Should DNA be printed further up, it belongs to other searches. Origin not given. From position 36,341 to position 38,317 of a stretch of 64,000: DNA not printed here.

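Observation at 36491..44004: Candidate soluble, Hdr-coupled (electron-bifurcating/confurcating) fumarate reductase / succinate dehydrogenase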

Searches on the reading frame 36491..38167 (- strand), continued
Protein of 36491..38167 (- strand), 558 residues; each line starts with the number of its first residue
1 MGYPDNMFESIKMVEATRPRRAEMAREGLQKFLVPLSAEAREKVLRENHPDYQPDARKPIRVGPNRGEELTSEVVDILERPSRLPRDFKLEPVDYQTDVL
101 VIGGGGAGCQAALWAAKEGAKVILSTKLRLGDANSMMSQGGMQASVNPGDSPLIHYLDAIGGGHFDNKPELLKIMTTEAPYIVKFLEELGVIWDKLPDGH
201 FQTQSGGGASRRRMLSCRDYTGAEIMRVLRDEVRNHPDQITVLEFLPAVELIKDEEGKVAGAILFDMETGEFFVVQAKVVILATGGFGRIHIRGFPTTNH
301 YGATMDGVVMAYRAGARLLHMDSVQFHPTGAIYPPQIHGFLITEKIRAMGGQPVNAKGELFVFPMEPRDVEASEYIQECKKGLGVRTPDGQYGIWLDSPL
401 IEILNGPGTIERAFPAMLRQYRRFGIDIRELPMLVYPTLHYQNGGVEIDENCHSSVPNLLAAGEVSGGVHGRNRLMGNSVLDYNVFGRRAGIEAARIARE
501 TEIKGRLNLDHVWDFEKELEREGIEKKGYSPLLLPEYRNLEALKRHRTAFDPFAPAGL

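Call 8: find_homologous_proteins(query=window:36491-38167:-, max_evalue=1e-20)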
Query window:36491-38167:- (558 aa): 8000 proteins with E <= 1e-20 among 8000 candidates; the best 120 are listed.
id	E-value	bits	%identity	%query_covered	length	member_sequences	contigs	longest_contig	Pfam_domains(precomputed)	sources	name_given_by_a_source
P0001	0.0e+0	1204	92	100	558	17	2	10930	PF01266.31,PF00890.31,PF07992.21,PF03486.21,PF01134.29,PF12831.14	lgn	-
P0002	0.0e+0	1156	88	100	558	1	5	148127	PF01266.31,PF00890.31,PF07992.21,PF03486.21,PF01134.29,PF12831.14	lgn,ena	-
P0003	0.0e+0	1138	87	100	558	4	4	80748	PF01266.31,PF00890.31,PF07992.21,PF03486.21,PF01134.29,PF12831.14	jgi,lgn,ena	jgi:succinate dehydrogenase/fumarate reductase flavoprotein subunit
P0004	0.0e+0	1099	83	100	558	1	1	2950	PF01266.31,PF00890.31,PF07992.21,PF01134.29,PF12831.14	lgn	-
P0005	0.0e+0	1049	79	100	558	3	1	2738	PF00890.31,PF07992.21,PF01134.29,PF12831.14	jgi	-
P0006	0.0e+0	1019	76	100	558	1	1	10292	PF01266.31,PF00890.31,PF07992.21,PF03486.21,PF01134.29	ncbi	-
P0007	0.0e+0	1012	76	100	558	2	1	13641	PF01266.31,PF00890.31,PF07992.21,PF03486.21,PF01134.29,PF12831.14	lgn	-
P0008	2.4e-298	1009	76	100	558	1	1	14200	PF00890.31,PF07992.21,PF03486.21,PF01134.29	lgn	-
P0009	8.2e-298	1007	76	100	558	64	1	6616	PF01266.31,PF00890.31,PF07992.21,PF03486.21,PF01134.29,PF12831.14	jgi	-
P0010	5.2e-295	998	76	100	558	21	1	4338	PF01266.31,PF00890.31,PF07992.21,PF03486.21,PF01134.29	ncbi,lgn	ncbi:MAG: FAD-binding protein [bacterium]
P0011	1.5e-294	996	76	100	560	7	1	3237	PF01266.31,PF00890.31,PF07992.21,PF03486.21,PF01134.29,PF12831.14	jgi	-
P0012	8.5e-294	994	75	100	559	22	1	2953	PF01266.31,PF00890.31,PF07992.21,PF03486.21,PF01134.29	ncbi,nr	ncbi:FAD-binding protein [candidate division WOR-3 bacterium]|nr:FAD-binding protein [candidate divi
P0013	3.7e-293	992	76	100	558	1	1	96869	PF01266.31,PF00890.31,PF07992.21,PF03486.21,PF01134.29,PF12831.14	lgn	-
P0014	1.1e-289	980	74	100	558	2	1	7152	PF01266.31,PF00890.31,PF07992.21,PF03486.21,PF01134.29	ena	-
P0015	3.2e-288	975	74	100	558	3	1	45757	PF01266.31,PF00890.31,PF07992.21,PF01134.29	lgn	-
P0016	8.6e-288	974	75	100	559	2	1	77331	PF00890.31,PF07992.21,PF03486.21,PF01134.29,PF12831.14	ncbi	-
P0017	2.9e-287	972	73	100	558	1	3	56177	PF01266.31,PF00890.31,PF07992.21,PF03486.21,PF01134.29,PF12831.14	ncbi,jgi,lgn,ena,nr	ncbi:succinate dehydrogenase/fumarate reductase flavoprotein subunit [bacterium]|nr:MAG: succinate d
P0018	6.7e-287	971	73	100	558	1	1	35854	PF01266.31,PF00890.31,PF07992.21,PF03486.21,PF01134.29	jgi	jgi:succinate dehydrogenase/fumarate reductase flavoprotein subunit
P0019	7.1e-287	971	73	100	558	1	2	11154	PF01266.31,PF00890.31,PF07992.21,PF03486.21,PF01134.29,PF12831.14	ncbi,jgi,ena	-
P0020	2.8e-283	959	72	100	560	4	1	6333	PF00890.31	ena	-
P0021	2.3e-278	943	72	100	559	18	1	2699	PF01266.31,PF00890.31,PF07992.21,PF03486.21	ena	-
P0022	3.4e-273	926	71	100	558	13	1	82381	PF00890.31,PF07992.21,PF03486.21,PF01134.29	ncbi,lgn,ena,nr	ncbi:FAD-binding protein [bacterium]|nr:FAD-binding protein [bacterium]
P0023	2.1e-270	917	69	100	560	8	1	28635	PF01266.31,PF00890.31,PF07992.21,PF03486.21,PF01134.29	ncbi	-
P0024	5.6e-265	899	69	99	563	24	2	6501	PF01266.31,PF00890.31,PF07992.21,PF03486.21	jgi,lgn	-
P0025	2.4e-264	897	70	99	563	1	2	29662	PF00890.31,PF07992.21,PF03486.21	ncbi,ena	-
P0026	2.8e-261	887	68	99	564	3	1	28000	PF01266.31,PF00890.31,PF07992.21,PF03486.21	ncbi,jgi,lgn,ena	-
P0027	4.6e-259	879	68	99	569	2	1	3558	PF01266.31,PF00890.31,PF07992.21,PF01134.29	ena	-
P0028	9.7e-259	878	68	99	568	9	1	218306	PF01266.31,PF00890.31,PF07992.21,PF03486.21,PF01134.29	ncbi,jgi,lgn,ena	-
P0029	1.2e-255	868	67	99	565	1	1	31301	PF00890.31,PF07992.21,PF01134.29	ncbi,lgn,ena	-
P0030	6.1e-254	862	68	99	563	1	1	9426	PF00890.31,PF07992.21,PF03486.21,PF01134.29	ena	-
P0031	3.8e-251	853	65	100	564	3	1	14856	PF01266.31,PF00890.31,PF07992.21,PF03486.21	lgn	-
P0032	4.6e-250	850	65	100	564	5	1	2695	PF01266.31,PF00890.31,PF07992.21,PF03486.21,PF01134.29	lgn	-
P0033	9.4e-250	848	65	99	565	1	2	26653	PF00890.31,PF07992.21,PF01134.29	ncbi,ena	-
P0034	2.2e-248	844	64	100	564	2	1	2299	PF00890.31,PF07992.21,PF03486.21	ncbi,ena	-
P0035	1.9e-247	841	63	100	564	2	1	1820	PF00890.31,PF07992.21,PF03486.21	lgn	-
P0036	5.8e-247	839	67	96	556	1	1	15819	PF00890.31,PF07992.21,PF03486.21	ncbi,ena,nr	ncbi:FAD-binding protein [bacterium]|nr:FAD-binding protein [bacterium]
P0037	7.4e-247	839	66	98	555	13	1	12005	PF00890.31,PF07992.21,PF03486.21,PF01134.29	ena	-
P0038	2.1e-246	837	67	96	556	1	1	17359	PF00890.31,PF07992.21,PF03486.21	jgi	-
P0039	2.1e-246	837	63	100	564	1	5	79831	PF01266.31,PF00890.31,PF07992.21,PF03486.21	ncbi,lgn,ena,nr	ncbi:FAD-binding protein [candidate division WOR-3 bacterium]|nr:FAD-binding protein [candidate divi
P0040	2.4e-246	837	63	100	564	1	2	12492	PF01266.31,PF00890.31,PF07992.21,PF03486.21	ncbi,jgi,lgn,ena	ncbi:hypothetical protein ES703_15901 [subsurface metagenome]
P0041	2.8e-246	837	63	100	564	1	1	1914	PF01266.31,PF00890.31,PF07992.21,PF03486.21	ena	-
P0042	3.9e-246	837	64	100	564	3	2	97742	PF00890.31,PF07992.21,PF03486.21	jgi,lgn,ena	-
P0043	4.4e-246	836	66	96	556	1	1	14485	PF00890.31,PF07992.21,PF03486.21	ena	-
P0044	4.5e-246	836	66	96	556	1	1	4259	PF00890.31,PF07992.21,PF03486.21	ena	-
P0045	6.5e-246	836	64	100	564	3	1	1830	PF01266.31,PF00890.31,PF07992.21,PF03486.21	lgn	-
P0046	7.2e-246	836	63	100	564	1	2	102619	PF01266.31,PF00890.31,PF07992.21,PF03486.21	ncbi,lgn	-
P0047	8.3e-246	835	63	100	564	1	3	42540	PF01266.31,PF00890.31,PF07992.21,PF03486.21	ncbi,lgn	-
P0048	1.5e-245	835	63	100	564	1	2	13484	PF01266.31,PF00890.31,PF07992.21,PF03486.21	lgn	-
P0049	2.2e-245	834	63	100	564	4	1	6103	PF01266.31,PF00890.31,PF07992.21,PF03486.21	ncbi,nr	ncbi:FAD-binding protein [candidate division WOR-3 bacterium]|nr:FAD-binding protein [candidate divi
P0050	8.0e-245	832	63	100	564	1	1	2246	PF01266.31,PF00890.31,PF07992.21,PF03486.21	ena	-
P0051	1.2e-244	832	63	100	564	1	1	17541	PF01266.31,PF00890.31,PF07992.21,PF03486.21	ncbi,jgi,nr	ncbi:MAG: FAD-binding protein [Candidatus Cloacimonadota bacterium]|nr:MAG: FAD-binding protein [Can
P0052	1.4e-244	831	64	100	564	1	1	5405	PF01266.31,PF00890.31,PF07992.21,PF03486.21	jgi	-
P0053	5.1e-244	830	64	100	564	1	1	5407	PF01266.31,PF00890.31,PF07992.21,PF03486.21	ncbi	-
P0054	5.5e-244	829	66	98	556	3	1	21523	PF00890.31,PF07992.21,PF13738.13,PF03486.21,PF01134.29,PF12831.14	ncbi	-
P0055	1.2e-243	828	67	98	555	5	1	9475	PF01266.31,PF00890.31,PF07992.21,PF03486.21,PF01134.29,PF12831.14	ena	-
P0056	7.4e-243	826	64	100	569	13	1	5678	PF00890.31,PF07992.21,PF03486.21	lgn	-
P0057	8.6e-243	826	66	98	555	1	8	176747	PF01266.31,PF00890.31,PF07992.21,PF03486.21,PF01134.29,PF12831.14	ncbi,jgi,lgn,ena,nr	ncbi:FAD-binding protein [bacterium]|nr:FAD-binding protein [bacterium]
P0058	1.8e-242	824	63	100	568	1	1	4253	PF01266.31,PF00890.31,PF07992.21,PF03486.21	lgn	-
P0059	4.0e-242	823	64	99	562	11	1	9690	PF00890.31,PF07992.21,PF03486.21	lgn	-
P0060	8.7e-242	822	64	98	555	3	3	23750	PF00890.31,PF07992.21,PF03486.21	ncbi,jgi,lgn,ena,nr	ncbi:succinate dehydrogenase/fumarate reductase flavoprotein subunit [bacterium]|nr:MAG: succinate d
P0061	1.1e-241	822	61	100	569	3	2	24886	PF00890.31,PF07992.21,PF03486.21,PF12831.14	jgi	jgi:succinate dehydrogenase/fumarate reductase flavoprotein subunit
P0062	1.3e-241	822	65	99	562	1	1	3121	PF00890.31,PF07992.21,PF01134.29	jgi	jgi:succinate dehydrogenase/fumarate reductase flavoprotein subunit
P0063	1.3e-241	822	65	99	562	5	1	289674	PF00890.31,PF07992.21,PF03486.21,PF01134.29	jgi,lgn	-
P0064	2.4e-241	821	65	99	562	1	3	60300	PF00890.31,PF07992.21,PF01134.29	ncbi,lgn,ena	-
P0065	2.4e-241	821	65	99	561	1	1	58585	PF00890.31,PF07992.21,PF01134.29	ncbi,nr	ncbi:FAD-binding protein [candidate division WOR-3 bacterium]|nr:FAD-binding protein [candidate divi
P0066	1.1e-240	819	65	98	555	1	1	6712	PF00890.31,PF07992.21,PF03486.21,PF01134.29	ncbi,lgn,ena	-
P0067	1.7e-240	818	64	99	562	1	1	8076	PF00890.31,PF07992.21,PF03486.21,PF01134.29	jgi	jgi:succinate dehydrogenase/fumarate reductase flavoprotein subunit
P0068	2.8e-240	817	66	98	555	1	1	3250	PF00890.31,PF03486.21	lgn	-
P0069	6.8e-240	816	64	99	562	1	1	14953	PF00890.31,PF07992.21,PF03486.21,PF01134.29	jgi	-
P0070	1.7e-239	815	65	98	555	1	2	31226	PF00890.31,PF07992.21,PF03486.21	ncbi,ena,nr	ncbi:FAD-binding protein [bacterium]|nr:FAD-binding protein [bacterium]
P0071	2.2e-239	814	66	98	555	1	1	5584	PF00890.31,PF07992.21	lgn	-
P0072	9.9e-239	812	64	99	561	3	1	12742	PF00890.31,PF07992.21,PF03486.21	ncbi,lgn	-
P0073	1.1e-238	812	63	99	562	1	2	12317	PF00890.31,PF07992.21,PF03486.21,PF01134.29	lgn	-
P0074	1.1e-238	812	63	99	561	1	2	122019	PF00890.31,PF07992.21,PF03486.21,PF01134.29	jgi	-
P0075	1.7e-238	811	63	99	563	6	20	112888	PF00890.31,PF07992.21,PF03486.21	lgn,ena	-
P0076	2.1e-238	811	63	99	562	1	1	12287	PF00890.31,PF07992.21,PF03486.21,PF01134.29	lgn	-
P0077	2.2e-238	811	63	99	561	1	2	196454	PF00890.31,PF07992.21,PF03486.21,PF01134.29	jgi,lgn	-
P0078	7.0e-238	809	64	98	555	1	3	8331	PF00890.31,PF07992.21,PF03486.21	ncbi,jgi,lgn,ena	-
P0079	1.0e-236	805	63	99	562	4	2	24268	PF00890.31,PF07992.21,PF03486.21,PF01134.29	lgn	-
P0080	6.7e-235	799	62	99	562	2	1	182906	PF00890.31,PF07992.21,PF03486.21,PF01134.29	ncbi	-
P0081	1.5e-234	798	64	98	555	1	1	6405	PF01266.31,PF00890.31,PF07992.21,PF03486.21,PF01134.29,PF12831.14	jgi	jgi:succinate dehydrogenase/fumarate reductase flavoprotein subunit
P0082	2.4e-234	798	62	98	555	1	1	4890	PF00890.31,PF07992.21,PF01134.29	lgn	-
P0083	1.1e-233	796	66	91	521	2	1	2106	PF01266.31,PF00890.31,PF07992.21,PF03486.21,PF01134.29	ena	-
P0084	7.1e-232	789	63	98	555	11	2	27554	PF01266.31,PF00890.31,PF07992.21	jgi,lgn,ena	-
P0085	7.7e-232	789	63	98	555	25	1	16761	PF00890.31,PF07992.21,PF03486.21,PF01134.29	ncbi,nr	ncbi:MAG: FAD-binding protein [Candidatus Aminicenantes bacterium]|nr:FAD-binding protein [Candidatu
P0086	1.4e-231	789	62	98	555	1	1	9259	PF01266.31,PF00890.31,PF07992.21,PF03486.21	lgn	-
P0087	2.2e-231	788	62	98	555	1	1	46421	PF01266.31,PF00890.31,PF07992.21,PF03486.21,PF01134.29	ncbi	ncbi:MAG: FAD-binding protein [Candidatus Aminicenantales bacterium]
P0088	3.3e-231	787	63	98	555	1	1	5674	PF01266.31,PF00890.31,PF07992.21,PF03486.21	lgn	-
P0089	3.4e-231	787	63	98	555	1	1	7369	PF00890.31,PF07992.21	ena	-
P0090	6.5e-231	786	62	98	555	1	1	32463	PF00890.31,PF07992.21,PF01134.29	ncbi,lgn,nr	ncbi:MAG: FAD-binding protein [bacterium]|nr:FAD-binding protein [bacterium]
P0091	8.7e-231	786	63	98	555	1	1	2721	PF00890.31,PF07992.21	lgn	-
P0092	8.8e-231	786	62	98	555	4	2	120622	PF00890.31,PF07992.21,PF03486.21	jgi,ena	jgi:succinate dehydrogenase/fumarate reductase flavoprotein subunit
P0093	9.4e-231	786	63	98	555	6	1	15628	PF01266.31,PF00890.31,PF07992.21,PF03486.21,PF01134.29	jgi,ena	-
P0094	1.4e-230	785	64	98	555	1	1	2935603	PF01266.31,PF00890.31,PF07992.21,PF03486.21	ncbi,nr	ncbi:MAG: FAD-binding protein [Bacteroidales bacterium]|nr:MAG: FAD-binding protein [Bacteroidales b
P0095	1.7e-230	785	62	98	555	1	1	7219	PF01266.31,PF00890.31,PF07992.21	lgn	-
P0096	2.0e-230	785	63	98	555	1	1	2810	PF01266.31,PF00890.31,PF07992.21,PF03486.21,PF01134.29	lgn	-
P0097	4.3e-230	784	63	98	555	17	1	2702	PF01266.31,PF00890.31,PF07992.21,PF01134.29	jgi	-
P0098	4.4e-230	784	64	98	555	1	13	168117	PF00890.31,PF07992.21,PF01134.29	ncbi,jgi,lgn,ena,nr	ncbi:MAG: succinate dehydrogenase/fumarate reductase flavoprotein subunit [Candidatus Aminicenantes 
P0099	4.6e-230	784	63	98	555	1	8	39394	PF00890.31,PF07992.21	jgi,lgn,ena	jgi:succinate dehydrogenase/fumarate reductase flavoprotein subunit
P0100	5.6e-230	783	62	98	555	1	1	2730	PF01266.31,PF00890.31,PF07992.21,PF03486.21,PF01134.29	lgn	-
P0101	6.0e-230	783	62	98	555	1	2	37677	PF00890.31,PF07992.21,PF03486.21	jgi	-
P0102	6.4e-230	783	64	98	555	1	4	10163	PF00890.31,PF07992.21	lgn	-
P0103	7.0e-230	783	63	98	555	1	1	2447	PF00890.31,PF07992.21,PF03486.21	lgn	-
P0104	9.1e-230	783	63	98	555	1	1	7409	PF00890.31,PF07992.21,PF03486.21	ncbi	-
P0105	1.1e-229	782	63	98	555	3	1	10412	PF00890.31,PF07992.21,PF03486.21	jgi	-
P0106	1.1e-229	782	64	98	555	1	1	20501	PF00890.31,PF07992.21,PF03486.21,PF01134.29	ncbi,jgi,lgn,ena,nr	ncbi:MAG: FAD-binding protein [Candidatus Aminicenantes bacterium]|nr:FAD-binding protein [Candidatu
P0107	1.1e-229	782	63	98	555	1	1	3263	PF00890.31,PF07992.21,PF01134.29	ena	-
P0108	1.3e-229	782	63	98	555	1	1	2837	PF00890.31,PF07992.21,PF01134.29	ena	-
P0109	1.4e-229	782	64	98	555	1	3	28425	PF00890.31,PF07992.21,PF01134.29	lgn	-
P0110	1.5e-229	782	64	98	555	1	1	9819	PF00890.31,PF07992.21,PF01134.29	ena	-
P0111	1.6e-229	782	62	98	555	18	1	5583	PF00890.31,PF07992.21,PF03486.21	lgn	-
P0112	1.7e-229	782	61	98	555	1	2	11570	PF01266.31,PF00890.31,PF07992.21,PF03486.21,PF01134.29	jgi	jgi:succinate dehydrogenase/fumarate reductase flavoprotein subunit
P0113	1.9e-229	781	62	98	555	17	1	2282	PF00890.31,PF07992.21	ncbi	-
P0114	2.0e-229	781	62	98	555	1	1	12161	PF00890.31,PF07992.21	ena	-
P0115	3.8e-229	780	62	98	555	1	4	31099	PF00890.31,PF07992.21,PF01134.29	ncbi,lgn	ncbi:MAG: FAD-binding protein [Candidatus Aerophobetes bacterium]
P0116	3.8e-229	780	62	98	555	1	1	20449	PF00890.31,PF07992.21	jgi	-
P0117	4.1e-229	780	63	98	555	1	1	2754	PF00890.31,PF07992.21,PF03486.21,PF01134.29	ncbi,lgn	ncbi:MAG: FAD-binding protein [Candidatus Aminicenantia bacterium]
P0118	4.5e-229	780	62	98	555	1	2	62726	PF01266.31,PF00890.31,PF07992.21,PF03486.21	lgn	-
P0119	5.3e-229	780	62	98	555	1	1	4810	PF01266.31,PF00890.31,PF07992.21,PF03486.21,PF01134.29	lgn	-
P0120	7.4e-229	779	63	98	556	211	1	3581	PF00890.31,PF07992.21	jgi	jgi:succinate dehydrogenase/fumarate reductase flavoprotein subunit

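Call 9: find_related_loci(query=window:36491-38167:-, collection=genome_contigs, flank=10000)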
Query window:36491-38167:- (558 aa) in genome_contigs; peptide patterns used: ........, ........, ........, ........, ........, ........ (x = any residue, [..] = any of these).
256 stretches matched a pattern; 220 encode a relative of the query (tblastn E <= 1e-3); the best 80 are kept; 80 distinct loci.
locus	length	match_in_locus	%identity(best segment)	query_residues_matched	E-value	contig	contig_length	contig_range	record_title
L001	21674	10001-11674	92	1-558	0e+0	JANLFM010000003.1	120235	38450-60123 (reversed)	MAG: Caldisericota bacterium isolate A05DMB10 NODE_3_length_120235_cov_4.463879, whole genome shotgun sequence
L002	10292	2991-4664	76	1-558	0e+0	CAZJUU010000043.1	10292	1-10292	MAG TPA_asm: uncultured Candidatus Bathyarchaeia archaeon isolate binchicken_co124_324 genome assembly, contig: NODE_463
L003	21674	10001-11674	75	1-558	0e+0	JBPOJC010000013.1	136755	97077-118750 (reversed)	MAG: Caldisericota bacterium isolate MAG_4091 c_000000608788, whole genome shotgun sequence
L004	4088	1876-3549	75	2-558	0e+0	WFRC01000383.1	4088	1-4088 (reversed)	MAG: candidate division WOR-3 bacterium isolate S014_22 k151_97519, whole genome shotgun sequence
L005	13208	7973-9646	76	1-558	0e+0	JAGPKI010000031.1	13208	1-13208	MAG: Caldisericia bacterium isolate Gw_SlDig_bin_87 Gw_SlDig_8750_length_13208_cov_38.278648, whole genome shotgun seque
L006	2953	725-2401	75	1-558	0e+0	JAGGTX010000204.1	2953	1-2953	MAG: candidate division WOR-3 bacterium isolate AUK059 PB_MBMC_013_c_000000000359, whole genome shotgun sequence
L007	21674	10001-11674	73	1-558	0e+0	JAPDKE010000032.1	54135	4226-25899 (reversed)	MAG: bacterium isolate S5B7_HD70 c_000000000207, whole genome shotgun sequence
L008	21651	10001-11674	72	2-558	0e+0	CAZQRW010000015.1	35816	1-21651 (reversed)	MAG TPA_asm: uncultured bacterium isolate binchicken_co19_491 genome assembly, contig: NODE_1552_length_35816_cov_19.932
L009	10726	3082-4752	73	2-558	0e+0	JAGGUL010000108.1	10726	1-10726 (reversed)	MAG: Candidatus Hydrothermota bacterium isolate AUK073 PB_MBMC_027_c_000000000043, whole genome shotgun sequence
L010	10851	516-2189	71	1-558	0e+0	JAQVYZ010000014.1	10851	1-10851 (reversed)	MAG: Caldisericia bacterium isolate STF2_161 NODE_18133_length_10851_cov_2.529933_Sandtown_F2, whole genome shotgun sequ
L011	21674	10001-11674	71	1-558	0e+0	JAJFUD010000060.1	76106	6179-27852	MAG: bacterium isolate bin.371 k141_422865, whole genome shotgun sequence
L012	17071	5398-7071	69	2-558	0e+0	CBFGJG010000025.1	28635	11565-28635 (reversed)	MAG: candidate division WOR-3 bacterium isolate JZ-2_202302_bins_143.1 genome assembly, contig: NODE_25_length_28635_cov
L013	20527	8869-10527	68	1-553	0e+0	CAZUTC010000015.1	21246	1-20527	MAG TPA_asm: uncultured bacterium isolate binchicken_co349_126 genome assembly, contig: NODE_557_length_21246_cov_17.497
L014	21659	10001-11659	69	1-553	0e+0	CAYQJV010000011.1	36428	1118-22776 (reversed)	MAG TPA_asm: uncultured bacterium isolate SRP338002_co1_144 genome assembly, contig: NODE_1051_length_36428_cov_11.35048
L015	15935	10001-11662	68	2-553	0e+0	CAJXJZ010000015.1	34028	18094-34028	TPA_asm: uncultured bacterium isolate SRR4023291_bin.14_MetaBAT_v2.12.1_MAG genome assembly, contig: NODE_121_length_340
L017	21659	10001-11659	68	2-553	0e+0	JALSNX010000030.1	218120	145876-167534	MAG: candidate division WOR-3 bacterium isolate 356-284_metabat1_scaf2bin.077 356-284_scaffold_9_c1, whole genome shotgu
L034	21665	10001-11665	62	2-553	0e+0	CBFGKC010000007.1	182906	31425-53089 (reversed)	MAG: candidate division WOR-3 bacterium isolate V_C2H3O2Na_Bin.72.optimized.1 genome assembly, contig: NODE_7_length_182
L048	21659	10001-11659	68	2-553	0e+0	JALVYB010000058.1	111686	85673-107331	MAG: candidate division WOR-3 bacterium isolate M10_metabat2_scaf2bin.168 M10_NODE_35_length_111686_cov_4.715603, whole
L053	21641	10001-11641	62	3-549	0e+0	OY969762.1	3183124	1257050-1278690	MAG: Candidatus Aminicenantes bacterium isolate MFD04408.bin.c.1 genome assembly, chromosome: 1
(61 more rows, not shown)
